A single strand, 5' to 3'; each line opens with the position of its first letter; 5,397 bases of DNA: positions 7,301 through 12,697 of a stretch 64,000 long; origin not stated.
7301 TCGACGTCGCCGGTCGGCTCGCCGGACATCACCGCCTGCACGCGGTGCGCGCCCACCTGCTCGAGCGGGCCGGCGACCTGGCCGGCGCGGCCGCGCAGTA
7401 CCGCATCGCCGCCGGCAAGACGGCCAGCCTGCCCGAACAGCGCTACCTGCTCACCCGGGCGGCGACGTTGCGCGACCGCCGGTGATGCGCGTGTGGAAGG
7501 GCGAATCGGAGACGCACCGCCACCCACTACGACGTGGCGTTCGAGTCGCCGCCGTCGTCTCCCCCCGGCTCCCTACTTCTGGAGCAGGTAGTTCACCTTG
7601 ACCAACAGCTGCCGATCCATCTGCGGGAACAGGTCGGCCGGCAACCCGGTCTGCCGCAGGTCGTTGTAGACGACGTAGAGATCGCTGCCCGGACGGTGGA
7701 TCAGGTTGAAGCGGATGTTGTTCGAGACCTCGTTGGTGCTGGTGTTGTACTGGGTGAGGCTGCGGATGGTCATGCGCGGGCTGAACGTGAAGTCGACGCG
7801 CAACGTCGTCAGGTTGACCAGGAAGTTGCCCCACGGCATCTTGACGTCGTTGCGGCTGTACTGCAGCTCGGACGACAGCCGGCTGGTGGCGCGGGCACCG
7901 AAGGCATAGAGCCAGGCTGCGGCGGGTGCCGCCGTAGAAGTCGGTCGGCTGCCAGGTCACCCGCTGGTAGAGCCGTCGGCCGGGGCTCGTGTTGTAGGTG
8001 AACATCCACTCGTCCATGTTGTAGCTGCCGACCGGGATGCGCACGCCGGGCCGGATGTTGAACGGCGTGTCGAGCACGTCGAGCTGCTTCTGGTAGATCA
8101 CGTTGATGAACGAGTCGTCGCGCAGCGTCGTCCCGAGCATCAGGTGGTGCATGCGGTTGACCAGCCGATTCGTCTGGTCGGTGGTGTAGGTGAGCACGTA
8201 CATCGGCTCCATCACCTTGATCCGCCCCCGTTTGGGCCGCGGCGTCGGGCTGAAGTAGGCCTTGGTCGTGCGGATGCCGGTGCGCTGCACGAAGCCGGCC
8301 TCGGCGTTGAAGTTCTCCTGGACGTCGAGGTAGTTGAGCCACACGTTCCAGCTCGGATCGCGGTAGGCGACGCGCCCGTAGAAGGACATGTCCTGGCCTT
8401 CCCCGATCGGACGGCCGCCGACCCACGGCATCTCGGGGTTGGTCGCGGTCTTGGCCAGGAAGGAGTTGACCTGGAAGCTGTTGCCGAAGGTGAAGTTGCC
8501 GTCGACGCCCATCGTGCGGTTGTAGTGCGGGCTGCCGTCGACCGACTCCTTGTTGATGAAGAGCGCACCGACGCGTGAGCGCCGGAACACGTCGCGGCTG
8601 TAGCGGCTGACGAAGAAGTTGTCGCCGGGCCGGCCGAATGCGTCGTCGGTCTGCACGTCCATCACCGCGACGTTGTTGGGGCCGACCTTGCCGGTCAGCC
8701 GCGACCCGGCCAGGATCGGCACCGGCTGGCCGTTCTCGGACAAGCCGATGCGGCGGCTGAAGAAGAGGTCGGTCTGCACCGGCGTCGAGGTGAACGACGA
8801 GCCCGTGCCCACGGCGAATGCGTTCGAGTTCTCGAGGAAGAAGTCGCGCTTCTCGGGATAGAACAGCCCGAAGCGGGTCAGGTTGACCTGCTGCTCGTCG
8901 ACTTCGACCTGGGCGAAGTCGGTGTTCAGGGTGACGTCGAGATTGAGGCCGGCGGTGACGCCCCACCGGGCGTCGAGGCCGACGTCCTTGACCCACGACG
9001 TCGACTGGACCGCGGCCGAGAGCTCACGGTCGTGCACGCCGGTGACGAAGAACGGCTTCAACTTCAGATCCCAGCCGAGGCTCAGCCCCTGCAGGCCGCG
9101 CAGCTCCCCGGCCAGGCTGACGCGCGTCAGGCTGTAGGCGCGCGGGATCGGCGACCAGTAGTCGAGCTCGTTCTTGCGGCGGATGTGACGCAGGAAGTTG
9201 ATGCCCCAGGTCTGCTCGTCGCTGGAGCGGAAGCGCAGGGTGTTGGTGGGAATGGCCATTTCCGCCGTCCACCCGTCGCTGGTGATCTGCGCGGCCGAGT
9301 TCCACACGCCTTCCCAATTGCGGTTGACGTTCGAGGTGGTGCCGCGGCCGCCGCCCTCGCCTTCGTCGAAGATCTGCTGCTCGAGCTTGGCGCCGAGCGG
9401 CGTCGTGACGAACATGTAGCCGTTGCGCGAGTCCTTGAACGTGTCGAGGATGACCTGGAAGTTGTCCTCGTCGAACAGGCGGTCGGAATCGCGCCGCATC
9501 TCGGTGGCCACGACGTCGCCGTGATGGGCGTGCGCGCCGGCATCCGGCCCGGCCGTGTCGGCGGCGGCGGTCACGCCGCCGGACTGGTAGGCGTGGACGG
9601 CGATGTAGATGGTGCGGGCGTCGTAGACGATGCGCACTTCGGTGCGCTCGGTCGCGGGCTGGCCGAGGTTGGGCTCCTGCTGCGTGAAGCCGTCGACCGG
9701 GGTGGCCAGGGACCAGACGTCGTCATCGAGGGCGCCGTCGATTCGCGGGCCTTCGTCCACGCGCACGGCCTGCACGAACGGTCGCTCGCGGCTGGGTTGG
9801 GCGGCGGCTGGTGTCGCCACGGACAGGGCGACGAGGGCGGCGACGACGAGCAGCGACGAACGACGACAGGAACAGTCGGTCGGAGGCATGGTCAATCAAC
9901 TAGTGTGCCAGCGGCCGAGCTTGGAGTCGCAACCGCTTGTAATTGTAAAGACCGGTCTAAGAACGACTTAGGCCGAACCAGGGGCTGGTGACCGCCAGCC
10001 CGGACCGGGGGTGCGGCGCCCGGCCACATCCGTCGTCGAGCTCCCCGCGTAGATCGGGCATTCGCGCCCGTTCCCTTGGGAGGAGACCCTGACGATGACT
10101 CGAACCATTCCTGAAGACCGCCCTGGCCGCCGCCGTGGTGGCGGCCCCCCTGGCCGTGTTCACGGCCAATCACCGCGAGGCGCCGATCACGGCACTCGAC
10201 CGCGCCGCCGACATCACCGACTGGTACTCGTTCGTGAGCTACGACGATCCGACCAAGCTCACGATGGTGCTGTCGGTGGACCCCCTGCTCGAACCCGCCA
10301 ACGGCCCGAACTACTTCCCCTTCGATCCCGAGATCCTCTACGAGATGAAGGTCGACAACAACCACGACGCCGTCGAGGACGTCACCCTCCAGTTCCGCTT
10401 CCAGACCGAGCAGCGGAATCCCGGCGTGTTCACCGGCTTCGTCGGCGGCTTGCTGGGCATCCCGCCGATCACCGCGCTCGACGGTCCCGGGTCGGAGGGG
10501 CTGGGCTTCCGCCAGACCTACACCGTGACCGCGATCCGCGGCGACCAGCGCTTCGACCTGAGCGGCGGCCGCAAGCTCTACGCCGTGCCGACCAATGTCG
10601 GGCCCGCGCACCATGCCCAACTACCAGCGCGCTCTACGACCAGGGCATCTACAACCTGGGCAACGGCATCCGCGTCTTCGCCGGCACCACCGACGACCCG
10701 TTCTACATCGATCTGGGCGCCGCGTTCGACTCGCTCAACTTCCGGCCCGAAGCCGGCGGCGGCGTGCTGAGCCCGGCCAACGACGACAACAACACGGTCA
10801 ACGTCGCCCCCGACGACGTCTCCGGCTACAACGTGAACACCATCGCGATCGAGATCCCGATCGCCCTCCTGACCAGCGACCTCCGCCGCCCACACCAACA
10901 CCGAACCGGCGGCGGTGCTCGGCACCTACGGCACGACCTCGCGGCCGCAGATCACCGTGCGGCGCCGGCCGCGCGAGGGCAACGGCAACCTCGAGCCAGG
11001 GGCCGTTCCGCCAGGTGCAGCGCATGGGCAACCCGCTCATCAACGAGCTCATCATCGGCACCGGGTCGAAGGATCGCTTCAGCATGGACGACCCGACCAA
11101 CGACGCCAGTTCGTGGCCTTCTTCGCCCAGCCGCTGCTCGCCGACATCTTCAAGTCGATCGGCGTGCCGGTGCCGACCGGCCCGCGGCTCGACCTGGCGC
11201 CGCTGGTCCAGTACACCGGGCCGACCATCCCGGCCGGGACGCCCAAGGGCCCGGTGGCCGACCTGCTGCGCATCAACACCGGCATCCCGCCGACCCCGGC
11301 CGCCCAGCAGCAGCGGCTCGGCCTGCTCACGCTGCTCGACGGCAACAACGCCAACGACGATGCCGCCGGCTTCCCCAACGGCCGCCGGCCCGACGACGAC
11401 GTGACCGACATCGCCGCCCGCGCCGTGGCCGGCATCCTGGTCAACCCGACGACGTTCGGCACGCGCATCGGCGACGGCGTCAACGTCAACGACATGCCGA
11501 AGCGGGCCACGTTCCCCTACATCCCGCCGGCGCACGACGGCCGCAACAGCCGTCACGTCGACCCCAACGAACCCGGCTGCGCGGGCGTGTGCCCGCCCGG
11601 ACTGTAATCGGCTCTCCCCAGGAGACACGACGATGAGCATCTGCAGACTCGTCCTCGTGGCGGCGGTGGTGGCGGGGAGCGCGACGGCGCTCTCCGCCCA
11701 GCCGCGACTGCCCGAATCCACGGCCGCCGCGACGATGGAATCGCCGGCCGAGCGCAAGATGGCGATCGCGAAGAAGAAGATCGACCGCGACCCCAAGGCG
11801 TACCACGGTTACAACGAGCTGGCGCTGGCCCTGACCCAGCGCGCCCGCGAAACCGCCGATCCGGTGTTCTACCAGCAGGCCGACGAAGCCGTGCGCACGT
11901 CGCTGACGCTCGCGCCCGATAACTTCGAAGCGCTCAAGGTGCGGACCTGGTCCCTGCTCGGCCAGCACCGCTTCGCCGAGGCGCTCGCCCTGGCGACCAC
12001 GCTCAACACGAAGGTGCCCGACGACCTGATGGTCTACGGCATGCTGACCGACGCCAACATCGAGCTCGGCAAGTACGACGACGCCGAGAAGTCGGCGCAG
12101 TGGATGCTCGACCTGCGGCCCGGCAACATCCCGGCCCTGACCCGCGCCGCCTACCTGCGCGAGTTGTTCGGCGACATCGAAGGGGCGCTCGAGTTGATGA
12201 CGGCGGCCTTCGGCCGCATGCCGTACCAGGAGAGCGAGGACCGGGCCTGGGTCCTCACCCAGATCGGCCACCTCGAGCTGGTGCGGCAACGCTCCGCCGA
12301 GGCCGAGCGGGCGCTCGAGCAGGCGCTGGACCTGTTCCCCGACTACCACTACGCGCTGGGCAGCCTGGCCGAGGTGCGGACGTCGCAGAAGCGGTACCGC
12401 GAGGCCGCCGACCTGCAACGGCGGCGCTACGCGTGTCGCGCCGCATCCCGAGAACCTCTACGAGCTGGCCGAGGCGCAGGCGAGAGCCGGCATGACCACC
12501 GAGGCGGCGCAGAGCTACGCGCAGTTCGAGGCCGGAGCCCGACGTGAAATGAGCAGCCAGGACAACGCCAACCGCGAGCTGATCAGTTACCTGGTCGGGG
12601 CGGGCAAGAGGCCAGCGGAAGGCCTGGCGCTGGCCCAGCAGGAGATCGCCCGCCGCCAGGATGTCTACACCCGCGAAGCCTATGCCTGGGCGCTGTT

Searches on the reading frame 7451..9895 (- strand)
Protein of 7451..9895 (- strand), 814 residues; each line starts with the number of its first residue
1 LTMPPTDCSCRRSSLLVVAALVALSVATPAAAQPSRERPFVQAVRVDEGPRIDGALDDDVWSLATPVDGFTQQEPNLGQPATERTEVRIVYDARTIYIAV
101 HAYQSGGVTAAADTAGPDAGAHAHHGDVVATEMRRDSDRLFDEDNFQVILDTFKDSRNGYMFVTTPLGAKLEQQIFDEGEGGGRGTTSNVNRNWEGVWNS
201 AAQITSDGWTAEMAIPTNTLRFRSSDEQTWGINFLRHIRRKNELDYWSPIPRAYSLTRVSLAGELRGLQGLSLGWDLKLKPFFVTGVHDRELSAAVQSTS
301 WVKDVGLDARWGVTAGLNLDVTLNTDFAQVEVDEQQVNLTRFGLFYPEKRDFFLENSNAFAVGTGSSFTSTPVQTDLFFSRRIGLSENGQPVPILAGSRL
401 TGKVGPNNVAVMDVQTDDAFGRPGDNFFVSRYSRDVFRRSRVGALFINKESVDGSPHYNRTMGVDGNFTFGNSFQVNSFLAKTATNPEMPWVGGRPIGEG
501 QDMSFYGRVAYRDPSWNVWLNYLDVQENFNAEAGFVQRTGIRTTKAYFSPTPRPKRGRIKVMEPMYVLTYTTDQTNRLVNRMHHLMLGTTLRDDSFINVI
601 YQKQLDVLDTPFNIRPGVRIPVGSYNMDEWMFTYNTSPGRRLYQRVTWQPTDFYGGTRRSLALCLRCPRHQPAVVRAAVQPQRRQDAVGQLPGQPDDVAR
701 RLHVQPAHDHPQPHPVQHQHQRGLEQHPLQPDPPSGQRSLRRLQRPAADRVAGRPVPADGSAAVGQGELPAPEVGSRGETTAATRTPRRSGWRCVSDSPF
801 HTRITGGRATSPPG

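Call 54: search_protein_families(library=pfam, proteins=[window:7451-9895:-], max_evalue=0.00001)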
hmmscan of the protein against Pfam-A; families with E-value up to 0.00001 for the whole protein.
window:7451-9895:- (814 aa): 1 family
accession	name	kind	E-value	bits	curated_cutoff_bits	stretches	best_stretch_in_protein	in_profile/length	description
PF19313.5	DUF5916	-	2.7e-16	59.9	22.6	1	277-390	5-101/572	Domain of unknown function (DUF5916)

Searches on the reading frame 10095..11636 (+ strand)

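Call 54: search_protein_families(library=pfam, proteins=[window:10095-11636:+], max_evalue=0.00001)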
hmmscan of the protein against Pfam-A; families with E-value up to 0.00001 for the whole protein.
window:10095-11636:+ (513 aa): 1 family
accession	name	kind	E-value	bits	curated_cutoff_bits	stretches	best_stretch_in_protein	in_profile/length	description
PF14224.11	DUF4331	-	4.3e-15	56.3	27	1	175-263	144-220/421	Domain of unknown function (DUF4331)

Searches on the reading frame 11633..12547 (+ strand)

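Call 54: search_protein_families(library=pfam, proteins=[window:11633-12547:+], max_evalue=0.00001)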
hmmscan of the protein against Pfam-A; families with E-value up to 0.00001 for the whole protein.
window:11633-12547:+ (304 aa): 6 families
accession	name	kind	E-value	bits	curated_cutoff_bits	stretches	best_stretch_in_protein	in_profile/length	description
PF14559.12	TPR_19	-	8.7e-10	39.2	25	0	108-153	1-46/68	Tetratricopeptide repeat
PF13432.12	TPR_16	-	1.3e-09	38.8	32.7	0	211-264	3-56/65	Tetratricopeptide repeat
PF13431.12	TPR_17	-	3.9e-09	36.5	24.4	0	228-258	2-32/34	Tetratricopeptide repeat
PF13424.12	TPR_12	-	4.3e-08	33.7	30.1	0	203-268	1-74/77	Tetratricopeptide repeat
PF00515.34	TPR_1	-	9.3e-07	28.9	27.8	0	205-238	1-34/34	Tetratricopeptide repeat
PF23914.1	TPR_CcmH_CycH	-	8.1e-06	26.2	42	0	197-252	44-97/158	Cytochrome c-type biogenesis protein H TPR domain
